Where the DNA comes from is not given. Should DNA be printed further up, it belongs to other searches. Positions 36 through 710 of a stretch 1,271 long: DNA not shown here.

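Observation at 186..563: Unrecognised 125-aa protein immediately upstream of the excisionase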

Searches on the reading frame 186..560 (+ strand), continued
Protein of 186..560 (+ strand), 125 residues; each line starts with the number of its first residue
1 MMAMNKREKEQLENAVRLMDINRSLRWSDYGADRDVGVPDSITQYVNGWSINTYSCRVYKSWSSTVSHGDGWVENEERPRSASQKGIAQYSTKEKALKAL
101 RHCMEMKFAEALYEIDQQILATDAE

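Call 56: find_homologous_proteins(query=A4, max_evalue=0.001)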
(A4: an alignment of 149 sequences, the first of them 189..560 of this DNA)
Query A4 (149 sequences) (124 aa, profile of the alignment): 215 proteins with E <= 0.001 among 5500 candidates; the best 120 are listed.
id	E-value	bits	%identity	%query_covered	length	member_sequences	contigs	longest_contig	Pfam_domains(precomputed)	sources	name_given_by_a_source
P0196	1.7e-45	172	41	95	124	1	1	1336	-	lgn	-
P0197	6.3e-45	170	43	97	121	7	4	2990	-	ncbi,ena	-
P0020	7.3e-45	170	53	100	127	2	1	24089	-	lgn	-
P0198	7.9e-45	170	37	99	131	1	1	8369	-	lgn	-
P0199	1.3e-44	169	40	98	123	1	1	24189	-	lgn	-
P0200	1.8e-44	169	44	95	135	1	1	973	-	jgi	jgi:hypothetical protein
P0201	2.4e-44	169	39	97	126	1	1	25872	-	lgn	-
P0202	3.0e-44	168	47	95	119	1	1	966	-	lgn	-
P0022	3.5e-44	168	56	100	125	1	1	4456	-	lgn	-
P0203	5.2e-44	167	41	88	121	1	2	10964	-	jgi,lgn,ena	-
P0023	5.8e-44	167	54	98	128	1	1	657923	-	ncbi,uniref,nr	ncbi:hypothetical protein [Erwinia sp. JH02]|uniref:hypothetical protein n=1 Tax=Erwinia sp. JH02 Ta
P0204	6.5e-44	167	41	97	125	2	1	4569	-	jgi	jgi:hypothetical protein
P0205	9.6e-44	167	40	95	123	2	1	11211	-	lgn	-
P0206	1.9e-43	166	39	100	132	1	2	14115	-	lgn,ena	-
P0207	2.2e-43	165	40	97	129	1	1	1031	-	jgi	jgi:hypothetical protein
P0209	3.4e-43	165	42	95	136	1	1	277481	-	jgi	-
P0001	5.6e-42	161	99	100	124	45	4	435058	-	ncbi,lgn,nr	ncbi:hypothetical protein HAX88_001344 [Salmonella enterica]|nr:hypothetical protein [Salmonella ent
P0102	1.5e-41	159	39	97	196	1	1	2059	-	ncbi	-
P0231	2.9e-41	159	47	98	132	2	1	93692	-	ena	-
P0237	4.7e-41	158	38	97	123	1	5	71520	-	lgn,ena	-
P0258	3.4e-39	152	41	95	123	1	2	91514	-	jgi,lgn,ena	jgi:hypothetical protein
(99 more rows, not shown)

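Call 57: find_encoding_contigs(protein=P0209, flank=6000, max_places=1)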
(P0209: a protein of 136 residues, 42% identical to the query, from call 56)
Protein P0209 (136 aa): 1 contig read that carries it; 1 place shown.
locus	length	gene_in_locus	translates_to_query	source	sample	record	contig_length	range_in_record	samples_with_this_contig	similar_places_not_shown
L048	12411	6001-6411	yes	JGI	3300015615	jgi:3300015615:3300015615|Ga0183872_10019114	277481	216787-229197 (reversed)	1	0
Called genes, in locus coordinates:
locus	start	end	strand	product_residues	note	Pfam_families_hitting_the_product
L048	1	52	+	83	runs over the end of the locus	-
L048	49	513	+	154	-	-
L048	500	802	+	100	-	-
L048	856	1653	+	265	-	-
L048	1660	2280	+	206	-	-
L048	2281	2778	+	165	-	-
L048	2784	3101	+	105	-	-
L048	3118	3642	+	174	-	-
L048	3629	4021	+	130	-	-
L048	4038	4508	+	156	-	-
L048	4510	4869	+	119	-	-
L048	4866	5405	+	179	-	-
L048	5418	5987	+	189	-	-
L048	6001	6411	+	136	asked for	-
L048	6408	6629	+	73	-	PF01726:LexA_DNA_bind (weak)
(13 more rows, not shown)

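Call 58: find_encoding_contigs(protein=P0231, flank=6000, max_places=1)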
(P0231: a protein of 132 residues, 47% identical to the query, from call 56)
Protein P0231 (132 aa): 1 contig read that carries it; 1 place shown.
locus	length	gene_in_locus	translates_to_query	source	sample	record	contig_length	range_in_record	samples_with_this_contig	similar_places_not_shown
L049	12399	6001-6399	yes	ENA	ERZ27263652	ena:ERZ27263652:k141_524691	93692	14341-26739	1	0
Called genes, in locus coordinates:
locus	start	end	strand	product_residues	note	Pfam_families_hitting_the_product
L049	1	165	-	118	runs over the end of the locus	-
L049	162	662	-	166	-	-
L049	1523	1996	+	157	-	-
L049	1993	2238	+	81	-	-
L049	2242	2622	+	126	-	PF25682:Phage_VG64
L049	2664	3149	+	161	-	PF13384:HTH_23 (faint), PF12802:MarR_2 (faint), PF08281:Sigma70_r4_2 (faint), PF09339:HTH_IclR (faint), PF12840:HTH_20 (faint)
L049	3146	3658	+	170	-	PF00249:Myb_DNA-binding (faint)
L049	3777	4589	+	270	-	-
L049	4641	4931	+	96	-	-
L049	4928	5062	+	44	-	-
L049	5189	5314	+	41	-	-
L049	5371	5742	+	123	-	-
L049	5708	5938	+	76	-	-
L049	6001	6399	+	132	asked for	-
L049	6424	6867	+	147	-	-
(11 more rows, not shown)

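Call 59: find_encoding_contigs(protein=P0258, flank=6000, max_places=1)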
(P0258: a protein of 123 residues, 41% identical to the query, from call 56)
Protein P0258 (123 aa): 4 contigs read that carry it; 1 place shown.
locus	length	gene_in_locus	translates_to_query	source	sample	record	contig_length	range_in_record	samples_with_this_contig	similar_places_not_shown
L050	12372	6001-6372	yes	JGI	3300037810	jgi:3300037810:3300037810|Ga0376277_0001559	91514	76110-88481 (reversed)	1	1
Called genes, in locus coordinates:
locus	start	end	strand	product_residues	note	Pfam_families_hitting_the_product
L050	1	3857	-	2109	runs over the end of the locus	PF07669:Eco57I (weak), PF00176:SNF2-rel_dom, PF28555:Helicase_dom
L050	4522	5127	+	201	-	-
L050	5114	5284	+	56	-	-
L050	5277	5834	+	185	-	-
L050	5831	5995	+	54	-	-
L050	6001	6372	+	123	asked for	-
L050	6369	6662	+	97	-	-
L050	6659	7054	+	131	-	-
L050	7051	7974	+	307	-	PF01180:DHO_dh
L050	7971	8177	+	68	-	-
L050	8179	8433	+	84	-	-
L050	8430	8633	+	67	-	-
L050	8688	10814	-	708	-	-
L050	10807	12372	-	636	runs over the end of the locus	-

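Call 60: find_encoding_contigs(protein=P0237, flank=6000, max_places=1)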
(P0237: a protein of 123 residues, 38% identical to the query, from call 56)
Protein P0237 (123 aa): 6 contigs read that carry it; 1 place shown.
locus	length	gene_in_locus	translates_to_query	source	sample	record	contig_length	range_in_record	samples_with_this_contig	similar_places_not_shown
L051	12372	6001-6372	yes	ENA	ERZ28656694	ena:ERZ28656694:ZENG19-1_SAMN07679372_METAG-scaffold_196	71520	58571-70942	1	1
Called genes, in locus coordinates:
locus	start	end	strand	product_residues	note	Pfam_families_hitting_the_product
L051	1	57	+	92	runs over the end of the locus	-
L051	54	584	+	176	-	-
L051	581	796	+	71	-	-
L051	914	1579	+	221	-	-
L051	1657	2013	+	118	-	-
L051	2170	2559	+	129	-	-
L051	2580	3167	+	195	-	-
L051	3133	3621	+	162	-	-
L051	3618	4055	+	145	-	-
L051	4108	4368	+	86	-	PF13619:KTSC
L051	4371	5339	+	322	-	PF04381:RdgC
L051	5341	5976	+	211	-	PF00684:DnaJ_CXXCXGXG (faint)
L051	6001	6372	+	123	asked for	-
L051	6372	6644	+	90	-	-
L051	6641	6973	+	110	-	-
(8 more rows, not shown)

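Call 67: find_related_loci(query=A1, collection=genome_contigs, flank=5000)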
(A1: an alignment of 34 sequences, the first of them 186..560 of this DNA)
Query A1 (125 aa) in genome_contigs; peptide patterns used: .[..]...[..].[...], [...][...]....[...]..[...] (x = any residue, [..] = any of these).
151 stretches matched a pattern; 10 encode a relative of the query (tblastn E <= 1e-3); 10 distinct loci.
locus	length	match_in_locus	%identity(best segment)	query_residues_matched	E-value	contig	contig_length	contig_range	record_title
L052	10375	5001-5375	50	2-119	1e-32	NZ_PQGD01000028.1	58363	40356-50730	Superficieibacter electus strain BP-1 NODE_28_length_58363_cov_67.0937, whole genome shotgun sequence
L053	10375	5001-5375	50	2-119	1e-32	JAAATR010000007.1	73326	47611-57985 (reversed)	Atlantibacter hermannii strain 3608 Eh-3608_contig7, whole genome shotgun sequence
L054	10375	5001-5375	50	2-119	1e-32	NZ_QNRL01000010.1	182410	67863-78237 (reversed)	Pseudocitrobacter faecalis strain DSM 27453 Ga0244571_110, whole genome shotgun sequence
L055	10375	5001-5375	50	2-119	1e-32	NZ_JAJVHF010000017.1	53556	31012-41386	Huaxiibacter chinensis strain 155047 contig00017, whole genome shotgun sequence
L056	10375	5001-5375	50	2-119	1e-32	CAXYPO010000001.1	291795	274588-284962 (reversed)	Enterobacter bugandensis isolate 22S01078-8 genome assembly, contig: contig_2_polish, whole genome shotgun sequence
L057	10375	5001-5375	49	2-119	1e-31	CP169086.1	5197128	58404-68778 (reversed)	Enterobacter hormaechei strain B17-3 chromosome, complete genome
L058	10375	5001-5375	46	1-118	1e-29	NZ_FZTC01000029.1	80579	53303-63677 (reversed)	Klebsiella grimontii strain 06D021, whole genome shotgun sequence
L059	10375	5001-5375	50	2-119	1e-32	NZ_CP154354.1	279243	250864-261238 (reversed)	Enterobacter adelaidei strain ECC3473 plasmid pECC3473_01, complete sequence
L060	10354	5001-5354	33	1-119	4e-12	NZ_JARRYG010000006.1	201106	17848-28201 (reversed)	Providencia huashanensis strain CRE-3FA-0001 NODE_6_length_201106_cov_84.832895, whole genome shotgun sequence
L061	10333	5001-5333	28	2-117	9e-6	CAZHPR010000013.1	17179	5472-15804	MAG TPA_asm: uncultured Candidatus Saccharibacteria bacterium isolate SRP300315_co1_17 genome assembly, contig: NODE_153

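Call 68: search_dna_similar(query=P0036, collection=plasmids, mode=protein, max_rows=25)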
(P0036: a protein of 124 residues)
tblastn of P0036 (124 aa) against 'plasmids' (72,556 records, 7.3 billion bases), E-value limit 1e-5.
Records with a match: 660; places in all: 660; records where one place covers at least 80% of the query: 660.
Best place of each record, by identity: >=99% 14; 95-99% 10; 90-95% 430; 80-90% 175; <60% 31.
By first word of the organism name: Enterobacter 262; Escherichia 129; Salmonella 110; Klebsiella 71; Citrobacter 37; Providencia 12; Leclercia 11; Raoultella 9; Serratia 8; Azospirillum 4; and 7 more.
By predicted mobility (MOB-suite, as given by PLSDB): conjugative 623; non-mobilizable 34; mobilizable 3.
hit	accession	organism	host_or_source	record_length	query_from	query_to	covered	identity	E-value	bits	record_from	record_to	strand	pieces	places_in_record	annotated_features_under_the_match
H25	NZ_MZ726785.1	Raoultella ornithinolytica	-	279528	1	124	100%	100.0%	1e-78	258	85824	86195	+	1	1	hypothetical protein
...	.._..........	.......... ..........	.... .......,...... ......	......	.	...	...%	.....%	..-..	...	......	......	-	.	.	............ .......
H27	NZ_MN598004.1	Enterobacter cloacae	-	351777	1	124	100%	100.0%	1e-78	258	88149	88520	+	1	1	hypothetical protein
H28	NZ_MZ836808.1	Klebsiella pneumoniae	-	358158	1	124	100%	100.0%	1e-78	258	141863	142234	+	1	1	hypothetical protein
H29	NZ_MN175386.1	Klebsiella pneumoniae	-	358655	1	124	100%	100.0%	1e-78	258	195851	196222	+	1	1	hypothetical protein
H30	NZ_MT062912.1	Raoultella ornithinolytica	-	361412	1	124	100%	100.0%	1e-78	258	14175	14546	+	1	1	hypothetical protein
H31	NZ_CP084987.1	Klebsiella pneumoniae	Homo sapiens,blood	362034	1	124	100%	100.0%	1e-78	258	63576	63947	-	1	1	hypothetical protein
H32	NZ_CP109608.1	Klebsiella pneumoniae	Pure culture,clinical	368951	1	124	100%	100.0%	1e-78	258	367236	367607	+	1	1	hypothetical protein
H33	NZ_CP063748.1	Klebsiella pneumoniae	Homo sapiens,sputum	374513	1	124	100%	100.0%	1e-78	258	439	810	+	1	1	hypothetical protein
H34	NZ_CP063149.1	Klebsiella pneumoniae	Homo sapiens,blood culture from maile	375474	1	124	100%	100.0%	1e-78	258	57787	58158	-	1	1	hypothetical protein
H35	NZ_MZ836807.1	Klebsiella oxytoca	-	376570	1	124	100%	100.0%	1e-78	258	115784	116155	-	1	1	hypothetical protein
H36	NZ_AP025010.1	Raoultella ornithinolytica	-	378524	1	124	100%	100.0%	1e-78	258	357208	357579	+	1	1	hypothetical protein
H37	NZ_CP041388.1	Raoultella ornithinolytica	whole organism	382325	1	124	100%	100.0%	1e-78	258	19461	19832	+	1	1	hypothetical protein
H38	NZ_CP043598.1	Klebsiella pneumoniae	Homo sapiens,culture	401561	1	124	100%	100.0%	1e-78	258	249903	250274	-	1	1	hypothetical protein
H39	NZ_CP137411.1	Klebsiella pneumoniae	Homo sapiens,pure culture,rectal swab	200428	1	122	98%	97.5%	8e-76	250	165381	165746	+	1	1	hypothetical protein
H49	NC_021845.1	Salmonella enterica subsp. enterica serovar Cubana str. ...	food,fresh alfalfa sprout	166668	1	122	98%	90.2%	1e-70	235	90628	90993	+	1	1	hypothetical protein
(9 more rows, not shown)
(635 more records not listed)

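Call 69: get_annotated_region(hit=H27, flank=12000)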
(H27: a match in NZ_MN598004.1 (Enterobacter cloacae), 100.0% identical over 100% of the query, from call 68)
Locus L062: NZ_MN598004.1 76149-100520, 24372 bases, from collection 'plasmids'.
description: Enterobacter cloacae strain EC12 plasmid pNDM-1-EC12, complete sequence
organism: Enterobacter cloacae (NCBI taxid 550)
taxonomy: Bacteria; Pseudomonadota; Gammaproteobacteria; Enterobacterales; Enterobacteriaceae; Enterobacter; Enterobacter cloacae
host: -; source: -; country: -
typing (MOB-suite, as given by PLSDB): conjugative; replicon IncQ1,IncU; relaxase MOBH; mating-pair formation MPF_F
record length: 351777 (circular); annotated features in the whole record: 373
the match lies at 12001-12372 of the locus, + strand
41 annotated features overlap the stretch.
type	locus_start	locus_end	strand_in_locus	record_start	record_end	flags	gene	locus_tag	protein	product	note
CDS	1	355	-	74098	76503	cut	-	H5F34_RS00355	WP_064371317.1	Ig-like domain-containing protein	-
CDS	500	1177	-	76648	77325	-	-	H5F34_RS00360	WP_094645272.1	PIN domain-containing protein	-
CDS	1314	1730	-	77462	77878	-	-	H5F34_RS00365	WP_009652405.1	hypothetical protein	-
CDS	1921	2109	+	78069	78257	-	-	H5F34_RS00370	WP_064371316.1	hypothetical protein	-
CDS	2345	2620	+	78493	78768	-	-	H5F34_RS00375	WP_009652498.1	hypothetical protein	-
CDS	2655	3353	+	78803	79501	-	-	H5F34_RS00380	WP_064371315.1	hypothetical protein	-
CDS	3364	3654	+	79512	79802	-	-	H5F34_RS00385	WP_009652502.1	hypothetical protein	-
CDS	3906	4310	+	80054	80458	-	-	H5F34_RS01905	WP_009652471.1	hypothetical protein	-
CDS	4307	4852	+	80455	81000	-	-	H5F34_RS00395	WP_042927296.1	hypothetical protein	-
CDS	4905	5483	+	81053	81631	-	-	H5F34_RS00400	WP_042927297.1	HNH endonuclease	-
CDS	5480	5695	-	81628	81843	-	-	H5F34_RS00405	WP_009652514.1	hypothetical protein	-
CDS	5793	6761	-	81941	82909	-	-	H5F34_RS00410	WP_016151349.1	IS5 family transposase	-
CDS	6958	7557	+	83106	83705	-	-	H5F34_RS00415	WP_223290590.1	DNA-binding protein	-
CDS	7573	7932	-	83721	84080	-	-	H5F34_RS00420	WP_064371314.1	hypothetical protein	-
CDS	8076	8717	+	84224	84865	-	-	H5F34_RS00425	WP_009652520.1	hypothetical protein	-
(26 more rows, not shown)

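Call 70: get_annotated_region(hit=H49, flank=15000)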
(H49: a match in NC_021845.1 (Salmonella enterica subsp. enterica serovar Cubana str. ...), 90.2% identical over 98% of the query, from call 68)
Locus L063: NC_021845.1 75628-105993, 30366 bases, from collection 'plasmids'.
description: Salmonella enterica subsp. enterica serovar Cubana str. CFSAN002050 plasmid unnamed, complete sequence
organism: Salmonella enterica subsp. enterica serovar Cubana str. CFSAN002050 (NCBI taxid 1271863)
taxonomy: Bacteria; Pseudomonadota; Gammaproteobacteria; Enterobacterales; Enterobacteriaceae; Salmonella; Salmonella enterica; Salmonella enterica subsp. enterica serovar Cubana str. CFSAN002050
host: -; source: food,fresh alfalfa sprout; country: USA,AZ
typing (MOB-suite, as given by PLSDB): conjugative; replicon IncHI2A; relaxase MOBH; mating-pair formation MPF_F
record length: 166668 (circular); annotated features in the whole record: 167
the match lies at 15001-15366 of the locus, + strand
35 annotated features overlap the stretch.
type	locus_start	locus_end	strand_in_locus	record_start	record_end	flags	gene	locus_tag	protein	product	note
CDS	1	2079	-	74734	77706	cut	-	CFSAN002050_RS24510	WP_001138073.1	Tn3 family transposase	-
CDS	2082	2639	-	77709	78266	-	-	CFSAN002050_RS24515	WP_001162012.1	recombinase family protein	GO:0006310 - DNA recombination [Evidence IEA]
CDS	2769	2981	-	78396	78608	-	-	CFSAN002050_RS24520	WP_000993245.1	DUF3330 domain-containing protein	-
predicted_resistance_gene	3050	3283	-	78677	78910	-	merE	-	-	broad-spectrum mercury transporter MerE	predicted by amrfinderplus; class MERCURY; identity 96.15%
CDS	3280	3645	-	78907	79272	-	merD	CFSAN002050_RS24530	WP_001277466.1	mercury resistance co-regulator MerD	GO:0045892 - negative regulation of DNA-templated transcription [Evidence IEA]; GO:0006355 - regulation of ...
CDS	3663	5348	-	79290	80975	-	merA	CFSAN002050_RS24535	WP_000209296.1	mercury(II) reductase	GO:0046689 - response to mercury ion [Evidence IEA]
CDS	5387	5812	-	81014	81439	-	merC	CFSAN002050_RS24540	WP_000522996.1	organomercurial transporter MerC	-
CDS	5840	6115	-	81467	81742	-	merP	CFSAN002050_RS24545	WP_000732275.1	mercury resistance system periplasmic binding protein MerP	-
predicted_resistance_gene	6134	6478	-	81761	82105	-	merT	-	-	mercuric transport protein MerT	predicted by amrfinderplus; class MERCURY; identity 99.13%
CDS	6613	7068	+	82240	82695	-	merR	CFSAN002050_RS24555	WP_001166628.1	Hg(II)-responsive transcriptional regulator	GO:0006355 - regulation of DNA-templated transcription [Evidence IEA]; GO:0046689 - response to mercury ion [Evidence ...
CDS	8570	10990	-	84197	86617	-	-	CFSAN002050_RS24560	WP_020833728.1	Ig-like domain-containing protein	-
CDS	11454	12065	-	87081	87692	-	-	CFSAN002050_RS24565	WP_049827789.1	hypothetical protein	-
CDS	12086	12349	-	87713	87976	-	-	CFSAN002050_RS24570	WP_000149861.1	hypothetical protein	-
CDS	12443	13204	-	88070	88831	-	-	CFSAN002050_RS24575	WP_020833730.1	methyltransferase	-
CDS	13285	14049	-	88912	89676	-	-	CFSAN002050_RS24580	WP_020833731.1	hypothetical protein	-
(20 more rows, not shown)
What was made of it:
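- Cross-element distribution: 660 plasmids, 623 conjugative (calls 68-70).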

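Call 80: search_protein_families(library=pfam, alignment_id=A5, max_evalue=0.0001)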
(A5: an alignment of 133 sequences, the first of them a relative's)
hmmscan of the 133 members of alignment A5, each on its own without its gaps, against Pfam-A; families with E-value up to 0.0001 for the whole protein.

A. member 1, L005:8404-8901:+ (166 aa): 0 families

B. families by the number of members that match (of 133 scanned): 27 families (the first 25 are shown)
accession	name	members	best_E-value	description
PF13392.12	HNH_3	3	2.6e-10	HNH endonuclease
PF01381.28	HTH_3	2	1.9e-09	Helix-turn-helix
PF04381.17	RdgC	1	3.4e-62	Putative exonuclease, RdgC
PF06992.16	Phage_lambda_P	1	2.6e-60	Replication protein P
PF11672.13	DUF3268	1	4.3e-40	zinc-finger-containing domain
PF13479.12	AAA_24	1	4.1e-31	AAA domain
PF03837.19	RecT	1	1.6e-26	RecT family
PF00929.31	RNase_T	1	6e-24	Exonuclease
PF13935.11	Ead_Ea22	1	3.8e-21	Ead/Ea22-like protein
PF15943.11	YdaS_toxin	1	9.2e-21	Bacterial toxin YdaS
PF13619.11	KTSC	1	1.5e-18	KTSC domain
PF09588.16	YqaJ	1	2.3e-16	YqaJ-like viral recombinase domain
PF02945.21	Endonuclease_7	1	5e-14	Recombination endonuclease VII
PF04404.17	ERF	1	1.9e-13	ERF superfamily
PF04492.19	Phage_rep_O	1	1.5e-12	Bacteriophage replication protein O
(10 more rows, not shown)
